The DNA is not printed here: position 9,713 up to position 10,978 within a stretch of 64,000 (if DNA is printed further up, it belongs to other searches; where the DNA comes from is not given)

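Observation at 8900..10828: Tandem paralogous BNR/Asp-box beta-propeller proteins inside a biosynthetic sugar operon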

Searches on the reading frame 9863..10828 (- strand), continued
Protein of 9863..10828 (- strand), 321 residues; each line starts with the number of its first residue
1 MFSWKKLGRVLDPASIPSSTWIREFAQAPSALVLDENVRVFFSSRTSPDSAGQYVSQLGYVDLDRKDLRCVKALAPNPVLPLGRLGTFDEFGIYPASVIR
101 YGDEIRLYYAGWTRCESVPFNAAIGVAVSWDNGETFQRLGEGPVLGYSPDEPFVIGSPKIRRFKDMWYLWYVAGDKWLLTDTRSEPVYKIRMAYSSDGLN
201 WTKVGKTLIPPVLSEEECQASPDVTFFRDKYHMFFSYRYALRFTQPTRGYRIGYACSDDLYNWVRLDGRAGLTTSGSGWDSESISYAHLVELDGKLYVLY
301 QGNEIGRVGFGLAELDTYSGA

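Call 26: search_solved_structures(query=A1, max_evalue=1, show_alignments=3)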
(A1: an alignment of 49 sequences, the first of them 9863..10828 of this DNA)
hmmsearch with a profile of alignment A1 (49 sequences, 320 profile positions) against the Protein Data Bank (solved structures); distinct sequences matched with E-value up to 1: 32.
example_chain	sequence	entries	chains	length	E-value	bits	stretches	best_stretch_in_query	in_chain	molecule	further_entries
9fj8_A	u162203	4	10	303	8e-11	44.8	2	166-266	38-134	1,2-beta-oligomannan phosphorylase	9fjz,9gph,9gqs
7fip_A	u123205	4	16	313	1.4e-09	40.7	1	68-315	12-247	Beta-1,2-mannobiose phosphorylase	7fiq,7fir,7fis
7bwc_A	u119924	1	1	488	4e-06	29.4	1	99-171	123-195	Beta-fructofuranosidase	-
7bwb_A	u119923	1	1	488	5.5e-06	28.9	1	99-171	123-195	Beta-fructofuranosidase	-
4ak6_A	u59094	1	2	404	3.5e-05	26.3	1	159-307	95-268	ANHYDRO-ALPHA-L-GALACTOSIDASE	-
4ak7_A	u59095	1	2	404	3.5e-05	26.3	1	159-307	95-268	ANHYDRO-ALPHA-L-GALACTOSIDASE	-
4ak5_A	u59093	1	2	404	3.5e-05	26.3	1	159-307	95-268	ANHYDRO-ALPHA-L-GALACTOSIDASE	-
1uyp_A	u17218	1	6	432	5.6e-05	25.6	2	91-218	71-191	BETA-FRUCTOSIDASE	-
5mui_A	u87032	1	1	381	9.2e-05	24.9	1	107-238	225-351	Beta-galactosidase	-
1w2t_A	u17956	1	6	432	9.5e-05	24.8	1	224-264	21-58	BETA FRUCTOSIDASE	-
5mt2_A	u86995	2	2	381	0.00012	24.5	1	108-238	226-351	Beta-galactosidase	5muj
3u14_A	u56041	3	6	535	0.00084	21.7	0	218-285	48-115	Fructofuranosidase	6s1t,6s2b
5ta7_A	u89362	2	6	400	0.0011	21.4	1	160-307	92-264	Glycoside Hydrolase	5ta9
3r4y_A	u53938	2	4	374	0.0014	21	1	159-307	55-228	Glycosyl hydrolase family 32, N terminal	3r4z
4u6b_A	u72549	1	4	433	0.0025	20.2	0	188-256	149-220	Conserved hypothetical lipoprotein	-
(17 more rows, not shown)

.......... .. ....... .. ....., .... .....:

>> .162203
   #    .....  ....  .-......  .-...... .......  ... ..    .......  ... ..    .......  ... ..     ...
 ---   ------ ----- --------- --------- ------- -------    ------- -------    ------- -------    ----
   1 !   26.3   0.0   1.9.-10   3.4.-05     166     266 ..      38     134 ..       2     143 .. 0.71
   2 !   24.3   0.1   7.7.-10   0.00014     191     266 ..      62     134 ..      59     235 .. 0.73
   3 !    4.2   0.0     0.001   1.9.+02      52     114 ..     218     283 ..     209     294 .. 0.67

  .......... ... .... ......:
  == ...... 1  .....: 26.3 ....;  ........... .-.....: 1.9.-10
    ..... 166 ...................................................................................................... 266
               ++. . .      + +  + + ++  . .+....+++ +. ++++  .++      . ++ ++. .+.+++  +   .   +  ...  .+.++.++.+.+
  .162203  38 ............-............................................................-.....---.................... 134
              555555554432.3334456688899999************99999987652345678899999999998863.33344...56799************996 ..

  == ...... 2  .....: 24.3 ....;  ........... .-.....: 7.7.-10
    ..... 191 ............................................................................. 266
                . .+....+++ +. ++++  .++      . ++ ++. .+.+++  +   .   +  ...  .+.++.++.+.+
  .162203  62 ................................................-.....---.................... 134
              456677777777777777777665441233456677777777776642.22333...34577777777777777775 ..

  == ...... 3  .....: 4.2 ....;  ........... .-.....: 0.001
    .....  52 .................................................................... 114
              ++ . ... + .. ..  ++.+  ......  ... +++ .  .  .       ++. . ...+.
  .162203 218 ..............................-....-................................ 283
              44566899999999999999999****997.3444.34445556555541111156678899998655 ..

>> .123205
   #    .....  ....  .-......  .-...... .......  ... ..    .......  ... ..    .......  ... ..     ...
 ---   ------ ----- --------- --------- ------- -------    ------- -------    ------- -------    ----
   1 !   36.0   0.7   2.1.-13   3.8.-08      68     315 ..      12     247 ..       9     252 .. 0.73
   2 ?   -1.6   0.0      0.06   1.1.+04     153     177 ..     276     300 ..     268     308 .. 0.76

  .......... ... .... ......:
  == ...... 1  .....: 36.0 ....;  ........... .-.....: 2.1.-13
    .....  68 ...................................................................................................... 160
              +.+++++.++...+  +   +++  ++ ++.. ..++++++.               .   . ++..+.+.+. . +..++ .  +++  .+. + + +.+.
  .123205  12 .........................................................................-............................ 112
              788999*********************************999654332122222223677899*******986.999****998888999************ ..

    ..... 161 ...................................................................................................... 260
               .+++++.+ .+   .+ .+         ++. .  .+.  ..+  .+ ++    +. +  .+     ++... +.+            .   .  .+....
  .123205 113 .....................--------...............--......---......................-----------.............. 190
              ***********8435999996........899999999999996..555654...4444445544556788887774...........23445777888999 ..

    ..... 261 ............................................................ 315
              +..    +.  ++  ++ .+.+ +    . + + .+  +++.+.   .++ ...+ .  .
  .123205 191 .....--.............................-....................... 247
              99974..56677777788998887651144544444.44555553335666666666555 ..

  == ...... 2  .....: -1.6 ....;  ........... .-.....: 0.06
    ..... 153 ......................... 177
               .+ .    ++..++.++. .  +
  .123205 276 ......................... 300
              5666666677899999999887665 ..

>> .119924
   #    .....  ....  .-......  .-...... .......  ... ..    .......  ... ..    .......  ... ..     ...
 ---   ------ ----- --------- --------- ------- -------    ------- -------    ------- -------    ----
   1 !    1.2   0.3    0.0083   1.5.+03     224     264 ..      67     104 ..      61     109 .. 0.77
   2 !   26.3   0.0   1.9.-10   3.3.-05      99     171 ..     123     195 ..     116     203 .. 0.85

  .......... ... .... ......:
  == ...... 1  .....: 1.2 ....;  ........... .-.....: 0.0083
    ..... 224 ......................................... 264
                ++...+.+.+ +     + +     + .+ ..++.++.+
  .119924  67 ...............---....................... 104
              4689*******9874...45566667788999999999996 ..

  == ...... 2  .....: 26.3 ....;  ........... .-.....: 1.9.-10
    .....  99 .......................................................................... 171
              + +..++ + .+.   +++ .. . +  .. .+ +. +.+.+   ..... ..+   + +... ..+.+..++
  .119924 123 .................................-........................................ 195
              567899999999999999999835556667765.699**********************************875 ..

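Call 27: predict_structure(alignment_id=A1)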
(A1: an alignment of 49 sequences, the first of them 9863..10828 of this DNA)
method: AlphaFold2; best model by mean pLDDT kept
length: 321 residues; sequences in the alignment: 49
mean_pLDDT: 93.1   pTM: 0.92
mean pLDDT of the five models: 93.1, 93.0, 91.7, 91.3, 90.7
residues with pLDDT >= 90: 257; 70-90: 58; 50-70: 6; < 50: 0
segments of 3 or more residues with pLDDT < 50: none
pLDDT, mean of each block of 10 residues (from residue 1): 96 88 92 97 90 90 97 96 92 93 96 71 95 97 92 94 97 92 89 97 97 95 96 97 88 97 97 93 95 97 86 94 53
secondary structure, 60 per line:
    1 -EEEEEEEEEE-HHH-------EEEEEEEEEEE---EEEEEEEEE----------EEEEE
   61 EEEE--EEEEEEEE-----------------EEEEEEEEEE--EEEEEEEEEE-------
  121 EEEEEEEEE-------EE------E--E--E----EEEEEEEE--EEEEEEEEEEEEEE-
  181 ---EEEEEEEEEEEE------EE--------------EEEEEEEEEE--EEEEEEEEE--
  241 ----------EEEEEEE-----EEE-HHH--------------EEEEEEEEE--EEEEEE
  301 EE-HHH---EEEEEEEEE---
elements in order: E2-11 E23-33 E37-45 E56-64 E67-74 E92-101 E104-113 E121-129 E156-163 E166-179 E184-195 E218-227 E230-238 E251-257 E263-265 E284-292 E295-302 E310-318

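Call 29: fold_search(model_id=the predicted structure, library=pdb)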
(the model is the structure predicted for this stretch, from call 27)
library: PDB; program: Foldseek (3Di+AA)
matches with E <= 10: 981; with E <= 0.001: 371
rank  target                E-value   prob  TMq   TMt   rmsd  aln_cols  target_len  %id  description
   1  5mui_A                1.4e-13  1.00  0.74  0.68   5.9       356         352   16  Glycoside hydrolase BT_0996 (released 2017-03-22)
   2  5mt2                  2.4e-13  1.00  0.70  0.65   5.1       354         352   17  Glycoside hydrolase BT_0996 (released 2017-03-22)
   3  7bwb                  1.8e-11  1.00  0.61  0.44   6.0       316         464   17  Bombyx mori GH32 beta-fructofuranosidase BmSUC1 (released 2020-11-04)
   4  9fj8_B                6.6e-11  1.00  0.68  0.73   4.9       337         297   19  Teth514_1788 1,2-beta-oligomannan phosphorylase in complex with mannotetraose (released 2025-06-11)
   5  7bwc_A                8.4e-11  1.00  0.62  0.44   6.4       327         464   16  Bombyx mori GH32 beta-fructofuranosidase BmSUC1 mutant D63A in complex with sucrose (released 2020-11-04)
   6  9fj8_A                8.8e-11  1.00  0.68  0.73   4.9       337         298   19  Teth514_1788 1,2-beta-oligomannan phosphorylase in complex with mannotetraose (released 2025-06-11)
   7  9gph_A                1.1e-10  1.00  0.70  0.75   4.4       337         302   19  Teth514_1788 1,2-beta-oligomannan phosphorylase in complex with mannose (-1) and phosphate (released 2025-09-17)
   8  7fir_C                1.1e-10  1.00  0.68  0.72   5.0       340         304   18  The crystal structure of beta-1,2-mannobiose phosphorylase in complex with 1,4-mannobiose (released 2022-01-05)
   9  9gph_B                1.1e-10  1.00  0.70  0.75   4.6       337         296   19  Teth514_1788 1,2-beta-oligomannan phosphorylase in complex with mannose (-1) and phosphate (released 2025-09-17)
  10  4qqs_A                1.1e-10  1.00  0.70  0.72   4.7       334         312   17  Crystal structure of a thermostable family-43 glycoside hydrolase (released 2015-03-11)
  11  7fip_A                1.7e-10  1.00  0.69  0.72   4.8       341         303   18  The native structure of beta-1,2-mannobiose phosphorylase from Thermoanaerobacter sp. (released 2022-01-05)
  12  7fip_B                2.1e-10  1.00  0.68  0.72   4.9       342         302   17  The native structure of beta-1,2-mannobiose phosphorylase from Thermoanaerobacter sp. (released 2022-01-05)
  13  7zei_A                2.3e-10  1.00  0.67  0.69   5.3       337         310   16  Thermostable GH159 glycoside hydrolase from Caldicellulosiruptor at 1.7 A (released 2022-08-03)
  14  3taw                  2.4e-10  1.00  0.70  0.65   5.2       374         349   14  Crystal structure of a putative glycoside hydrolase (BDI_3141) from Parabacteroides distasonis ATCC 8503 at 1.70 A resol (released 2011-08-24)
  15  3r67_A                7.5e-10  1.00  0.69  0.64   5.0       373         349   16  Crystal structure of a putative glycosidase (BT_4094) from BACTEROIDES THETAIOTAOMICRON VPI-5482 at 2.30 A resolution (released 2011-04-13)
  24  7fip_D                1.5e-09  1.00  0.68  0.72   5.1       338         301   18  The native structure of beta-1,2-mannobiose phosphorylase from Thermoanaerobacter sp. (released 2022-01-05)
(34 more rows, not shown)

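Call 37: search_protein_families(library=ncbifam, proteins=[L012:9281-9988:+, L012:11943-12386:+], max_evalue=0.00001)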
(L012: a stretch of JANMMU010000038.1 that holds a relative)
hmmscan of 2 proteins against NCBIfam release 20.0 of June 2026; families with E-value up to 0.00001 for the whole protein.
L012:9281-9988:+ (235 aa): 0 families

L012:11943-12386:+ (147 aa): 9 families
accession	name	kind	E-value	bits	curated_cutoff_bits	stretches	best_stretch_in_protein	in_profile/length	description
TIGR01575.1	rimI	equivalog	1.1e-15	57.9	86.4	1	41-134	24-115/132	ribosomal protein S18-alanine N-acetyltransferase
NF007853.0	PRK10562.1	equivalog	8.9e-10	39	125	1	48-132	48-121/146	N-acetyltransferase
NF000359.1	sat3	exception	1.4e-09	38.3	360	1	44-131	66-152/180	streptothricin N-acetyltransferase Sat3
NF007025.1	PRK09491.1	equivalog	8.7e-09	35.5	173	1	72-135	60-123/145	ribosomal protein S18-alanine N-acetyltransferase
NF000487.1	stat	exception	2.3e-07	30.5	420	1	48-135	78-165/189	streptothricin N-acetyltransferase STAT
NF053587.1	SpmdActasePaiA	equivalog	2.4e-07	30.7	250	1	76-135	92-151/172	spermidine/spermine N(1)-acetyltransferase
NF040503.1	resist_ArsN1a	equivalog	4.9e-07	29.6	170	1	79-133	81-135/159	arsinothricin resistance N-acetyltransferase ArsN1 family A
NF007527.0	PRK10140.1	equivalog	7e-06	26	236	1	76-132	78-138/162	N-acetyltransferase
NF000360.1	sat4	exception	8.8e-06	25.9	380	0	73-132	95-154/180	streptothricin N-acetyltransferase Sat4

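Call 39: search_protein_families(library=pfam, proteins=[P0016, P0022, P0013], max_evalue=1)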
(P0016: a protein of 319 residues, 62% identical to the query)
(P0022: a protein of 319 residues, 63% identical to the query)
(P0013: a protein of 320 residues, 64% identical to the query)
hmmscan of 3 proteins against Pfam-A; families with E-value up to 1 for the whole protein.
P0016 (319 aa): 3 families
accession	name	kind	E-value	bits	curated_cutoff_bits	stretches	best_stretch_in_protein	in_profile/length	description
PF00251.26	Glyco_hydro_32N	-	7.3e-08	32.8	22.1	2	224-303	15-88/307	Glycosyl hydrolases family 32 N-terminal domain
PF24793.1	GINT1_N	-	5.4e-05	22.8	27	1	220-306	61-135/304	Glucosamine inositolphosphorylceramide transferase 1, N-terminal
PF04616.20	Glyco_hydro_43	-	0.0002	21.2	32.2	1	162-260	17-103/288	Glycosyl hydrolases family 43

P0022 (319 aa): 6 families
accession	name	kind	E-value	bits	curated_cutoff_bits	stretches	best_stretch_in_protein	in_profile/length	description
PF00251.26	Glyco_hydro_32N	-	3e-07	30.8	22.1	2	224-304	15-89/307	Glycosyl hydrolases family 32 N-terminal domain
PF04041.19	Glyco_hydro_130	-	8e-06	25.5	26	2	190-278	69-153/320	beta-1,4-mannooligosaccharide phosphorylase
PF04616.20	Glyco_hydro_43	-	1.5e-05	24.9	32.2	1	158-253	13-96/288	Glycosyl hydrolases family 43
PF24793.1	GINT1_N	-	0.0005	19.6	27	2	113-267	77-206/304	Glucosamine inositolphosphorylceramide transferase 1, N-terminal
PF08251.16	Mastoparan_2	-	0.097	13.3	25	1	199-209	1-11/14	Mastoparan peptide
PF16436.10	DUF5033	-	0.29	11.5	25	1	235-296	89-154/178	Domain of unknown function (DUF5033)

P0013 (320 aa): 4 families
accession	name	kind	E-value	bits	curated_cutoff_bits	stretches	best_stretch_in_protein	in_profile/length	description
PF00251.26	Glyco_hydro_32N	-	7.9e-08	32.6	22.1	2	224-304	15-89/307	Glycosyl hydrolases family 32 N-terminal domain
PF24793.1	GINT1_N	-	2.6e-06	27.1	27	2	219-306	60-135/304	Glucosamine inositolphosphorylceramide transferase 1, N-terminal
PF04616.20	Glyco_hydro_43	-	0.00014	21.8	32.2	1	158-261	13-104/288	Glycosyl hydrolases family 43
PF04041.19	Glyco_hydro_130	-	0.012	15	26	1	246-304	63-119/320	beta-1,4-mannooligosaccharide phosphorylase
